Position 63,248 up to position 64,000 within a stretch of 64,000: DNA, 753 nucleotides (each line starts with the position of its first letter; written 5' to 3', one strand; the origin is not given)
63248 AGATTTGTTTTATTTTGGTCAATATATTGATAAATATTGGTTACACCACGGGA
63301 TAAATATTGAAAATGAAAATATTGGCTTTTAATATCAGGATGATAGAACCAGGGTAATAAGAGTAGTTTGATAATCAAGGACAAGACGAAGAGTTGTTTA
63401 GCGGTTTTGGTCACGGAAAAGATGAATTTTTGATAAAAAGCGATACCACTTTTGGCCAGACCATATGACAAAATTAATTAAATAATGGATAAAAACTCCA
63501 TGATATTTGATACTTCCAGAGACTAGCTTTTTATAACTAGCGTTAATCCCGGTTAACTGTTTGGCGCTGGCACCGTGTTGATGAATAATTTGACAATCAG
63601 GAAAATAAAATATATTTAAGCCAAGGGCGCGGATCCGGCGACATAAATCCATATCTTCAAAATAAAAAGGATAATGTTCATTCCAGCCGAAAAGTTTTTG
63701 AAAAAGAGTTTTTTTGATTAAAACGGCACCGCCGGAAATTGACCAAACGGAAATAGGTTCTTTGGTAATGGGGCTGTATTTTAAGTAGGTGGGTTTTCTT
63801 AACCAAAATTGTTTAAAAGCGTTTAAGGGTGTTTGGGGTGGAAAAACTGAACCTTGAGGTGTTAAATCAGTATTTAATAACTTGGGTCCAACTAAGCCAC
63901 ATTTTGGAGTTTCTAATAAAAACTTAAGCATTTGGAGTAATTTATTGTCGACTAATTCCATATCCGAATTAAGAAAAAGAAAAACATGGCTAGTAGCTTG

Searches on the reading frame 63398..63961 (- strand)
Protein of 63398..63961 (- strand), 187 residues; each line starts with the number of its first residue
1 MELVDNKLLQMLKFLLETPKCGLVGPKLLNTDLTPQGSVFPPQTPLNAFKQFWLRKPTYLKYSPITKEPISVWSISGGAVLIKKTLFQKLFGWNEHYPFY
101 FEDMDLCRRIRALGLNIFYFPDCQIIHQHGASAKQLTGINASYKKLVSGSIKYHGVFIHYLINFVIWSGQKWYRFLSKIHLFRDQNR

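Call 39: search_protein_families(library=pfam, proteins=[window:63398-63961:-], max_evalue=0.001)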
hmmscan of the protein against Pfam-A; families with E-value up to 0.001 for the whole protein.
window:63398-63961:- (187 aa): 3 families
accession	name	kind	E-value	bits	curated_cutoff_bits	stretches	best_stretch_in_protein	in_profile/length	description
PF02709.20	Glyco_transf_7C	-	2e-05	24.6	23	1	68-122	12-67/78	N-terminal domain of galactosyltransferase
PF13632.12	Glyco_trans_2_3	-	0.0004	20.7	27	1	61-125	58-121/198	Glycosyl transferase family group 2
PF13641.12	Glyco_tranf_2_3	-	0.00055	20.5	27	1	66-136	150-220/230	Glycosyltransferase like family 2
